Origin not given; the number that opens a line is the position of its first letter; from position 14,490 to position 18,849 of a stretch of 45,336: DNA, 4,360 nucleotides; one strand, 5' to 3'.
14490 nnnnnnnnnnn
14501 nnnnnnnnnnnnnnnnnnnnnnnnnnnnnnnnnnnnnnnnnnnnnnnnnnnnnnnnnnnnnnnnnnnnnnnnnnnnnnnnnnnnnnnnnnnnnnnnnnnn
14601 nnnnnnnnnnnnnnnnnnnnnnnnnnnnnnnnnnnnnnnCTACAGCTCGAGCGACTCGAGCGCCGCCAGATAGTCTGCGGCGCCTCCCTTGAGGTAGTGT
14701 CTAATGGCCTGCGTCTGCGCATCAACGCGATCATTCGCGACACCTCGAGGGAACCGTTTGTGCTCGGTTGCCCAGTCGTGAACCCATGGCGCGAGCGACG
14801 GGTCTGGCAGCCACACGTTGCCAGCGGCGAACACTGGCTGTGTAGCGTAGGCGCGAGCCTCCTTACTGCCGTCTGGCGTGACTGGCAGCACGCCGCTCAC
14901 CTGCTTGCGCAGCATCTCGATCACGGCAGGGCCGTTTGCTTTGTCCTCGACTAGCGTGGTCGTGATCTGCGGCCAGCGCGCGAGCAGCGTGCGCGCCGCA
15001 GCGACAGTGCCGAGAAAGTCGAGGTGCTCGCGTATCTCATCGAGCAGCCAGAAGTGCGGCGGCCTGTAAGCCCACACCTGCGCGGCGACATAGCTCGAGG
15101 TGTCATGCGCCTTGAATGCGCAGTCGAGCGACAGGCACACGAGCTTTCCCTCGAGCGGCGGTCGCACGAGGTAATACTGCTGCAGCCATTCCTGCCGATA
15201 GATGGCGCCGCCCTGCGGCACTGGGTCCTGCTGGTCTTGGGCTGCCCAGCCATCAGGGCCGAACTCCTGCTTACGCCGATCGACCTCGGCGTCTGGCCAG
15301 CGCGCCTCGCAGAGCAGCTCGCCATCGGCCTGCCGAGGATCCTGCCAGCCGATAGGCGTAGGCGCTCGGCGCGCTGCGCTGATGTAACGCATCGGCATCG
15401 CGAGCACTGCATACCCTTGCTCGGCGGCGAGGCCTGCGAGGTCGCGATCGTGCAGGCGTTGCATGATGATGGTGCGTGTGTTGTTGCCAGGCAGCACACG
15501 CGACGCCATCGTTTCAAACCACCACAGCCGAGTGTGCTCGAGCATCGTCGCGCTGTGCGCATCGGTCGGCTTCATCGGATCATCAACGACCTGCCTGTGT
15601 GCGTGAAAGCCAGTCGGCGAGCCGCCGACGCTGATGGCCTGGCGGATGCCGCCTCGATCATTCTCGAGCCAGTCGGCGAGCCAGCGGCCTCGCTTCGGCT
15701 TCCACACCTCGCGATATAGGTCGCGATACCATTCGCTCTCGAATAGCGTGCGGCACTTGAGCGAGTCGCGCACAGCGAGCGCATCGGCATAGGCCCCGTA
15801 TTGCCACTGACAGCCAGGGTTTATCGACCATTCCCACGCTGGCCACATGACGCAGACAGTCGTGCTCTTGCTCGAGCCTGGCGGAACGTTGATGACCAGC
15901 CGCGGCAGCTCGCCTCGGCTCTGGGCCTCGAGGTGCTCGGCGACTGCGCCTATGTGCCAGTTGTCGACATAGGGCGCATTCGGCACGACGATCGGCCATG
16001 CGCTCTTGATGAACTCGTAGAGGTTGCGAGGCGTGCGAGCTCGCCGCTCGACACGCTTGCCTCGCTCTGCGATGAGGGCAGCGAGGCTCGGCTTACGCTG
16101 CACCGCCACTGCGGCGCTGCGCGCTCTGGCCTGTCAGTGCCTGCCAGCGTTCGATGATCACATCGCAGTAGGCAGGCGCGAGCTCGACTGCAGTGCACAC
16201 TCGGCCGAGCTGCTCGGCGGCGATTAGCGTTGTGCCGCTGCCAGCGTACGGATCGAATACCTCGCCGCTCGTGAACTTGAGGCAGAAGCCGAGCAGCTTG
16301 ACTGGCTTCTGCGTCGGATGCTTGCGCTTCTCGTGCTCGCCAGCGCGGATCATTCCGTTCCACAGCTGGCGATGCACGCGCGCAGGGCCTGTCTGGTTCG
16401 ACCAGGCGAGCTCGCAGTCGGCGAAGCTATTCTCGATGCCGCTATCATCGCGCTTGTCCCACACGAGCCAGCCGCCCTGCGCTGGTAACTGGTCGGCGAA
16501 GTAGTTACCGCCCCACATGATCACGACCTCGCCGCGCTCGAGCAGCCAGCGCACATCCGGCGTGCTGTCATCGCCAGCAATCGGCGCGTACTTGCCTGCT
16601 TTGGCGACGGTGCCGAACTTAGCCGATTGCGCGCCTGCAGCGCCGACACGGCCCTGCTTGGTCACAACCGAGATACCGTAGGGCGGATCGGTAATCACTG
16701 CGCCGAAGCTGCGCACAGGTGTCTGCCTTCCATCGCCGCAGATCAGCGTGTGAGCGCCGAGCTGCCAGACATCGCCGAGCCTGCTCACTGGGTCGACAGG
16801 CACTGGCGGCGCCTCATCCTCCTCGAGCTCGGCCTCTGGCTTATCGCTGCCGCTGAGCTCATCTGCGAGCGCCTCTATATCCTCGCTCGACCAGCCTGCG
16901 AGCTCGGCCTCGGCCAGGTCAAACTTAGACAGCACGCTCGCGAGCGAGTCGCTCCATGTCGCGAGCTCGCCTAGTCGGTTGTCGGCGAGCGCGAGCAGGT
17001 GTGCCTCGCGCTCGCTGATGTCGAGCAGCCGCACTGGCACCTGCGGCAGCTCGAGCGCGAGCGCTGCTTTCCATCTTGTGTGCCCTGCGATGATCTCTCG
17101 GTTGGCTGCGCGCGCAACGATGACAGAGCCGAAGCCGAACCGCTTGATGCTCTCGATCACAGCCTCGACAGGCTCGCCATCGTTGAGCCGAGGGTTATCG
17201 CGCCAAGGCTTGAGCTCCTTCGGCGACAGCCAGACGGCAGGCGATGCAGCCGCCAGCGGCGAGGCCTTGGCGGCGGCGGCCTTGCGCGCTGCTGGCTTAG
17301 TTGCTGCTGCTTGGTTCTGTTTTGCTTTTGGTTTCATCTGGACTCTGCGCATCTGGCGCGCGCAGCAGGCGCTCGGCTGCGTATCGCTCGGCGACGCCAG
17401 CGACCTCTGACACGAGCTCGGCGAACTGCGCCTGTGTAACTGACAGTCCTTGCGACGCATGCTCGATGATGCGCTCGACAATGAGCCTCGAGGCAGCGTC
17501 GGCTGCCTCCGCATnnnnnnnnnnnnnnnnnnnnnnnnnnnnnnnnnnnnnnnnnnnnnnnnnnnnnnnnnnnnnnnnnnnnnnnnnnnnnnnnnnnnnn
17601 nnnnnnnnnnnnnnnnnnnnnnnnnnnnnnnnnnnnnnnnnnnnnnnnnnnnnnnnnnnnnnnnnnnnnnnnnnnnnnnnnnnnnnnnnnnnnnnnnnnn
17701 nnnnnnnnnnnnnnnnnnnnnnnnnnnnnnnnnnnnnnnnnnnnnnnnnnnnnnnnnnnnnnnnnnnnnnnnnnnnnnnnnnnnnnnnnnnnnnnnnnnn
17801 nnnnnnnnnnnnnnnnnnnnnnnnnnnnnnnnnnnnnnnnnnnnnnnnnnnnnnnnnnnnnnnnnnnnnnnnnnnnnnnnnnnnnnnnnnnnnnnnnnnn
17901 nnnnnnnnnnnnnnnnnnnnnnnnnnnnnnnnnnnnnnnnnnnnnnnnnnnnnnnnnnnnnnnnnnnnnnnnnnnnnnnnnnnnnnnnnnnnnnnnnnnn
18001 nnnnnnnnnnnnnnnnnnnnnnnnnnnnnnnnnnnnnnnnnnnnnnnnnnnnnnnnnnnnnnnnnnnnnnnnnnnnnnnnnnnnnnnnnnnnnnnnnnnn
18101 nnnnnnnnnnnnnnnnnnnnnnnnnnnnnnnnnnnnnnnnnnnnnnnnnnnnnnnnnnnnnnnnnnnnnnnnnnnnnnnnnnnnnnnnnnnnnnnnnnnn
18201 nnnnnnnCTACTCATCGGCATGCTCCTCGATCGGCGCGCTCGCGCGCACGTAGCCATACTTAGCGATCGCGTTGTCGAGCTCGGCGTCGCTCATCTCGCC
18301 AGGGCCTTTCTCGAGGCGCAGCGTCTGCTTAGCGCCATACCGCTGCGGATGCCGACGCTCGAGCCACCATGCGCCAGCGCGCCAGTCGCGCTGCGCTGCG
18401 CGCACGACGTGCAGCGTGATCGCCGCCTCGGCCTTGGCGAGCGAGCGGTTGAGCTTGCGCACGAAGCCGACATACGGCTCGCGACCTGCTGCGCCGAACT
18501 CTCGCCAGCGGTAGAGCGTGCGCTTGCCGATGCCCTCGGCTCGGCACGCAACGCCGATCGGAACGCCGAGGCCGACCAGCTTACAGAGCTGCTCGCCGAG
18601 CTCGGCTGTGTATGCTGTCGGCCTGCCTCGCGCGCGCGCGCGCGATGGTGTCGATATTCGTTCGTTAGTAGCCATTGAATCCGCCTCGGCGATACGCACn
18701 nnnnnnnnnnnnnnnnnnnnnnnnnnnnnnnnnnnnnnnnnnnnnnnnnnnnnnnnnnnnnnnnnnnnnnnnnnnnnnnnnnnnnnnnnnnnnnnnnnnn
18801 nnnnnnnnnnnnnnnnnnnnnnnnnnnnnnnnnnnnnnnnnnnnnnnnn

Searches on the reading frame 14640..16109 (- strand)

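Call 86: search_protein_families(library=pfam, proteins=[window:14640-16109:-], max_evalue=0.001)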
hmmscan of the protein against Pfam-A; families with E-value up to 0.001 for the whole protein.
window:14640-16109:- (489 aa): 1 family
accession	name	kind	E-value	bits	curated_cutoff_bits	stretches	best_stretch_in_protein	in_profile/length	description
PF17289.8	Terminase_6C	-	6.8e-10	39.6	22.6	1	327-469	2-152/155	Terminase RNaseH-like domain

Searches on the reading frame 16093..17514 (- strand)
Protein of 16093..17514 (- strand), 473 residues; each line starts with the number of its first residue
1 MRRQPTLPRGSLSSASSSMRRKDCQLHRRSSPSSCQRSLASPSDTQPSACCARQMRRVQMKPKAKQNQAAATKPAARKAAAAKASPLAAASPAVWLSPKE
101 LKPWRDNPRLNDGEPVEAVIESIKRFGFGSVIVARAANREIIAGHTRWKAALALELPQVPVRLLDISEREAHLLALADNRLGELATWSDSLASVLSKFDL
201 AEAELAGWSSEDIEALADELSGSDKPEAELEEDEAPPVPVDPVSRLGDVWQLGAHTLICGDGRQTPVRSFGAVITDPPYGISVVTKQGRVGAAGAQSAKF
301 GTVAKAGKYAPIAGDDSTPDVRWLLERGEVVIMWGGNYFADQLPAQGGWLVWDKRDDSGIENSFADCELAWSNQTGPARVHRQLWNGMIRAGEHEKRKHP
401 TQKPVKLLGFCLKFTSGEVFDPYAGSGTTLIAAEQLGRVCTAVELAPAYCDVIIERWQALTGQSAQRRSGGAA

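Call 86: search_protein_families(library=pfam, proteins=[window:16093-17514:-], max_evalue=0.001)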
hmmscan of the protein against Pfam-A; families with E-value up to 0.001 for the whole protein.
window:16093-17514:- (473 aa): 3 families
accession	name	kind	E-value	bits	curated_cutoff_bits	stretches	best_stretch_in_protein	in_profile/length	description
PF01555.25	N6_N4_Mtase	-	1.9e-14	54.6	26.7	1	379-454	138-220/221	DNA methylase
PF02195.25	ParB_N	-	3.4e-07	30.6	26.3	1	98-179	8-93/95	ParB N-terminal domain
PF01170.24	UPF0020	-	0.00015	21.9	22.3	0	268-287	120-139/197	RMKL-like, methyltransferase domain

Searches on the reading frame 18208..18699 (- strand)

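Call 88: search_protein_families(library=pfam, proteins=[window:18208-18699:-], max_evalue=0.001)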
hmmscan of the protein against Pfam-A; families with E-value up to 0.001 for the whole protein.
window:18208-18699:- (163 aa): 1 family
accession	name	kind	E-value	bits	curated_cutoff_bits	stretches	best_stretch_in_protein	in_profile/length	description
PF20901.3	Sf6_terminase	-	2.7e-05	24.6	27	1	30-127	1-105/106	Bacteriophage Sf6, terminase small subunit-like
